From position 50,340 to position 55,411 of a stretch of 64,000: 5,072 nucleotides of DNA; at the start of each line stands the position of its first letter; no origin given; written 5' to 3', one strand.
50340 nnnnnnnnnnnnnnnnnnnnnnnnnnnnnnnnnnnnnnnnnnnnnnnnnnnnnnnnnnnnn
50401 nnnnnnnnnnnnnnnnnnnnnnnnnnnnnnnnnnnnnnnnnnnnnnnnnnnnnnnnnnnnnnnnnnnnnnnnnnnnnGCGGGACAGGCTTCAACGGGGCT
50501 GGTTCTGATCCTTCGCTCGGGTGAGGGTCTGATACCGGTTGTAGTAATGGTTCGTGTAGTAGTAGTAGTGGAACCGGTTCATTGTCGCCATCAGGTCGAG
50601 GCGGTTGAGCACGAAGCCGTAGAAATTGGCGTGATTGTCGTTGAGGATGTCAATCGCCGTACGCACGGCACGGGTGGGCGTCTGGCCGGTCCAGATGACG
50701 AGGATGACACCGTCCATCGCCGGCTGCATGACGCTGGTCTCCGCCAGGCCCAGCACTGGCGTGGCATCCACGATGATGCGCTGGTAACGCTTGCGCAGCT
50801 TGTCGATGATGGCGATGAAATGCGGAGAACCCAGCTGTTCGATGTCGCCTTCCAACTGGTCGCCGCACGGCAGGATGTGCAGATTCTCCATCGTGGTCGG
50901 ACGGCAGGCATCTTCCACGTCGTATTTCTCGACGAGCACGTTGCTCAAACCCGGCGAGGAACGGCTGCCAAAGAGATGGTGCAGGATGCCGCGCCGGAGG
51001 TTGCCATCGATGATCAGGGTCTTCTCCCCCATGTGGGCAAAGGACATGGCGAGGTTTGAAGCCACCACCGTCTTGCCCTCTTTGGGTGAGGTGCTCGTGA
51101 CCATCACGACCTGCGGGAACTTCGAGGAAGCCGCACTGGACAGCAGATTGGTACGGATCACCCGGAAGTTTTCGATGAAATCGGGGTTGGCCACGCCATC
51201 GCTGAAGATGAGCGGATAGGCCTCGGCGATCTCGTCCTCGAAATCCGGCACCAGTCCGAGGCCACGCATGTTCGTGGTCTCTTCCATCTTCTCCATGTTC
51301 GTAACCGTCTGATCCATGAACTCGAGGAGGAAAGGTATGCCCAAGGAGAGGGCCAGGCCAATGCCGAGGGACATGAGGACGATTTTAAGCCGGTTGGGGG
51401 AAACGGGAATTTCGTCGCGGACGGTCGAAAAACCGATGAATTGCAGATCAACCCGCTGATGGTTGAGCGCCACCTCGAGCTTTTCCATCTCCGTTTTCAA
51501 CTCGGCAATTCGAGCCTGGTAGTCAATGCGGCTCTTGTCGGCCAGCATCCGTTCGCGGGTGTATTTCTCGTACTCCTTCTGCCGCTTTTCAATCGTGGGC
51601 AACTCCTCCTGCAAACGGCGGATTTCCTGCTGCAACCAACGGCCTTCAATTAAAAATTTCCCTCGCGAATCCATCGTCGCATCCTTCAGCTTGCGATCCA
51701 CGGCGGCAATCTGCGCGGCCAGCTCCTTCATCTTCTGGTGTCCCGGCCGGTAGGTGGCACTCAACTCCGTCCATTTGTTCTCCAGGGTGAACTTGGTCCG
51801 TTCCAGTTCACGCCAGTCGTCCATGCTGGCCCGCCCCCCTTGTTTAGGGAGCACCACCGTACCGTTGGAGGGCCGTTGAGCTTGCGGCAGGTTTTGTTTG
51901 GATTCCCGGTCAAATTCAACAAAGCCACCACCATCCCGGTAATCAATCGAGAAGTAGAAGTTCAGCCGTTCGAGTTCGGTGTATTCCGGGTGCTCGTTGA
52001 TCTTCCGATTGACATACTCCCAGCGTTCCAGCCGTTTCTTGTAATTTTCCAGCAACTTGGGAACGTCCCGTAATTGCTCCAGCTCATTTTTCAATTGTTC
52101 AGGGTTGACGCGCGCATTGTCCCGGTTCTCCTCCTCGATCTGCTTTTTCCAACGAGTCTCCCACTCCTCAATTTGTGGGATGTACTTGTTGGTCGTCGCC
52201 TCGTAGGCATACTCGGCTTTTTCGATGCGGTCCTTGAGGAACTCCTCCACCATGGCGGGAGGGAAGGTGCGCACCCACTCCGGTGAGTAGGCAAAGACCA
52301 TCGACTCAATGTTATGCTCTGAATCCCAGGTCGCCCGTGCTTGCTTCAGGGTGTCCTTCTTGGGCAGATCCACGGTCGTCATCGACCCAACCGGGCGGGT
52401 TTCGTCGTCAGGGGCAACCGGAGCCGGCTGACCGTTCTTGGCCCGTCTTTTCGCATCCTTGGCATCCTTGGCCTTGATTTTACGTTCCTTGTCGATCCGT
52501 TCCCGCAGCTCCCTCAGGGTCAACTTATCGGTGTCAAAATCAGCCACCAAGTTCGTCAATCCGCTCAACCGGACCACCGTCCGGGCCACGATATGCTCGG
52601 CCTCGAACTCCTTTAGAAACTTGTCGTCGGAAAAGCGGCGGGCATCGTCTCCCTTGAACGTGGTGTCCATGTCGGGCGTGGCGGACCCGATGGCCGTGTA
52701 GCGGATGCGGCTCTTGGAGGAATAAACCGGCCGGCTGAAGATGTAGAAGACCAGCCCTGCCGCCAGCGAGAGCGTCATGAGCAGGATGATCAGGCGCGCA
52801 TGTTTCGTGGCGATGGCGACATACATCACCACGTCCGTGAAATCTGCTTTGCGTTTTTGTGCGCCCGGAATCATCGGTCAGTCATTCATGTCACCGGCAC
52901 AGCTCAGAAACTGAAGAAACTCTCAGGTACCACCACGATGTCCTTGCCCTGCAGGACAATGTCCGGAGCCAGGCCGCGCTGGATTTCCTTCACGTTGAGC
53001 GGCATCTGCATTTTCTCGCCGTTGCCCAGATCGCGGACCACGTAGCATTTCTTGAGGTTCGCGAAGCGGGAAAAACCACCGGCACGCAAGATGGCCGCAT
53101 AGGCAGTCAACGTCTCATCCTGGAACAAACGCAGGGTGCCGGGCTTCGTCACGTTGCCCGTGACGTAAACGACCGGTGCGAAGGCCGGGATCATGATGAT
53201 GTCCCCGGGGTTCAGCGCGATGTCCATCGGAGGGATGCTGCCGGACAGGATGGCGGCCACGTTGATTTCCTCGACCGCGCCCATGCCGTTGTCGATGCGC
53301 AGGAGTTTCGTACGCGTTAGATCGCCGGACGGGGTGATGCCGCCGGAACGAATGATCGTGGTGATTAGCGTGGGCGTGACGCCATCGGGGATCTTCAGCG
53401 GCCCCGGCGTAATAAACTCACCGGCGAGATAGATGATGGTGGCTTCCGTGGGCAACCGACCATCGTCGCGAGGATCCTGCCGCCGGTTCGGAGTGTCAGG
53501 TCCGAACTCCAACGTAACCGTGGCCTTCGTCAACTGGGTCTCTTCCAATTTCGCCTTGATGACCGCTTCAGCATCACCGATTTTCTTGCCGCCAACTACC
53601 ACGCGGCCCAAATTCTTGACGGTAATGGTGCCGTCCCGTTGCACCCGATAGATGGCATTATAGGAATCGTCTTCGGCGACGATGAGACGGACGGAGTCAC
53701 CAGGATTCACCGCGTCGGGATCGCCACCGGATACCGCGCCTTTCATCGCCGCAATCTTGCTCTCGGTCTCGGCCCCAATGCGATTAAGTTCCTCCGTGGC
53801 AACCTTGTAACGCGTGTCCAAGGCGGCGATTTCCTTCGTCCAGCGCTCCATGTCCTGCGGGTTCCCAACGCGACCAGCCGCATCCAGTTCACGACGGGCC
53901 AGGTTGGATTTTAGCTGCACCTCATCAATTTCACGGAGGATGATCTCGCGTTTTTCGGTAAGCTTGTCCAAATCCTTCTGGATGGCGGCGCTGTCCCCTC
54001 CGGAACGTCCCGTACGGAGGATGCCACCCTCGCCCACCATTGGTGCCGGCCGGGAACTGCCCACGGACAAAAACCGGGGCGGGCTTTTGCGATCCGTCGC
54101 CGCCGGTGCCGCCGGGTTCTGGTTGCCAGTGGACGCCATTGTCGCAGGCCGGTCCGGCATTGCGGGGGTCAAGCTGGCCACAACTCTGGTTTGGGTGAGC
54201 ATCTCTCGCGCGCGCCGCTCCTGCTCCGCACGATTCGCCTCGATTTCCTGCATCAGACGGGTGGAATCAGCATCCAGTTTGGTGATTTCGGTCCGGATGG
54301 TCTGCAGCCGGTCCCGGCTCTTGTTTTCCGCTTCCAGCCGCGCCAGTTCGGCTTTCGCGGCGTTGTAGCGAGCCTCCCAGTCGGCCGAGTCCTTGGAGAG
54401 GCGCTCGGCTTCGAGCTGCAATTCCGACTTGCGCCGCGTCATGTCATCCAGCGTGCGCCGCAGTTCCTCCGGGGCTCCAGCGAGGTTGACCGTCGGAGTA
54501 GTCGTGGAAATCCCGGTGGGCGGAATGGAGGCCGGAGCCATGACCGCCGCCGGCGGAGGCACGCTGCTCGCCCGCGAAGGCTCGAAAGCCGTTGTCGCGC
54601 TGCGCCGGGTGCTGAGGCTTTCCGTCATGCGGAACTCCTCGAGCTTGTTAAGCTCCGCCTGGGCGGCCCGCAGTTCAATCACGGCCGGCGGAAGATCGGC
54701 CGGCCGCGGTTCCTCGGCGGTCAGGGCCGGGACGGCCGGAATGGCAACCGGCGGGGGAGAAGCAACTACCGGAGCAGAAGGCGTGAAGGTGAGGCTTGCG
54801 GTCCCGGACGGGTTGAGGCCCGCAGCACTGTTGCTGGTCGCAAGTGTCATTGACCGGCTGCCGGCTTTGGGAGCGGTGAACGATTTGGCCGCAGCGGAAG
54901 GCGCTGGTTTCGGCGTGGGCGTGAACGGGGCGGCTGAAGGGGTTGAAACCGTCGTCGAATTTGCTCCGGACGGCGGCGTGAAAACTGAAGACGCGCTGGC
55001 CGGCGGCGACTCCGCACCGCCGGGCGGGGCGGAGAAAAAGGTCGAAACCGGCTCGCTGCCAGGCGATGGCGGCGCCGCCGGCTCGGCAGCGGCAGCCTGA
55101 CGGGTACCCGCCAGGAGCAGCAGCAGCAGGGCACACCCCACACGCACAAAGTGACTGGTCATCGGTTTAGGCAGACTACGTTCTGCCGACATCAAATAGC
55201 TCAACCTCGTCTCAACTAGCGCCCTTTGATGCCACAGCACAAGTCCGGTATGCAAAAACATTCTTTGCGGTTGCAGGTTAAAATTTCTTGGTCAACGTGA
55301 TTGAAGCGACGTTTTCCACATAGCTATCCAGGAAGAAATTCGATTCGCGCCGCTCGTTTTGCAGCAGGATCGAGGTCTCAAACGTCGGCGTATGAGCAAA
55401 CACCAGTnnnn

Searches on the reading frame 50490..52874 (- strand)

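Call 21: search_protein_families(library=pfam, max_evalue=0.001, proteins=[window:50490-52874:-])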
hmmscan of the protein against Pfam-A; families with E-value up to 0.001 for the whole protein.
window:50490-52874:- (794 aa): 4 families
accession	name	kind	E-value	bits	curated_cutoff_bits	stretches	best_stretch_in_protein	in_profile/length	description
PF13614.12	AAA_31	-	2.2e-10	41.2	27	1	600-729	14-149/177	AAA domain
PF01656.29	CbiA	-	0.00019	21.8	25.4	0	590-759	1-83/125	CobQ/CobB/MinD/ParA nucleotide binding domain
PF10609.15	ParA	-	0.00064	19.7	27.1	0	588-764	4-180/246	NUBPL iron-transfer P-loop NTPase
PF06564.18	CBP_BcsQ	-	0.00087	19.3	21.3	0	599-727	13-145/234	Cellulose biosynthesis protein BcsQ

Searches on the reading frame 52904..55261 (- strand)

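Call 17: search_protein_families(library=ncbifam, max_evalue=1, proteins=[window:52904-55261:-])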
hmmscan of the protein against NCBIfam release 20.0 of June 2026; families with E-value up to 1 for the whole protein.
window:52904-55261:- (785 aa): 10 families
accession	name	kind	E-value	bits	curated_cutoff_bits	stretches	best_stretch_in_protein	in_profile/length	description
TIGR03027.2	pepcterm_export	equivalog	2.8e-22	79.2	180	2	697-783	83-169/169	XrtA/PEP-CTERM system exopolysaccharide export protein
TIGR03028.1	EpsE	equivalog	1.5e-16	60.4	262.65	2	633-783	102-239/239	polysaccharide export protein EpsE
NF011658.0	PRK15078.1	subfamily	7.8e-08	31.5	333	1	610-752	173-312/380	polysaccharide export protein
NF041843.1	EpsY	equivalog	0.00025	20.3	320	1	698-778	130-210/211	exopolysaccharide export protein EpsY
TIGR02169.1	SMC_prok_A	equivalog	0.0026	15.5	729.4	1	266-354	679-768/1165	chromosome segregation protein SMC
TIGR02168.1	SMC_prok_B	equivalog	0.015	13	567.35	1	265-363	696-795/1181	chromosome segregation protein SMC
NF045487.1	ASRP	equivalog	0.04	12.5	300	1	268-350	148-230/593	archaea-specific SMC-related protein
NF002572.0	PRK02224.1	equivalog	0.044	12.1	1087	1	231-352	317-414/888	DNA double-strand break repair ATPase Rad50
NF038350.1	taxis_HmpF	equivalog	0.55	8.5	200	1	272-357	96-181/553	pilus motility taxis protein HmpF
NF009991.0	PRK13460.1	equivalog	0.96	9.4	183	0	265-341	46-122/173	F0F1 ATP synthase subunit B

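Call 21: search_protein_families(library=pfam, max_evalue=0.001, proteins=[window:52904-55261:-])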
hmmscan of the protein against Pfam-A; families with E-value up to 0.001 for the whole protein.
window:52904-55261:- (785 aa): 3 families
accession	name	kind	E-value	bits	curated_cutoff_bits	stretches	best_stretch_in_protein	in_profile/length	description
PF22461.2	SLBB_2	-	1.3e-13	51.2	27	1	698-778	3-79/79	SLBB domain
PF02563.21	Poly_export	-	4.8e-11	43.1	28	1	518-585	9-75/77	Polysaccharide biosynthesis/export protein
PF10531.15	SLBB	-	1.6e-10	41.1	27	1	697-753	1-54/55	SLBB domain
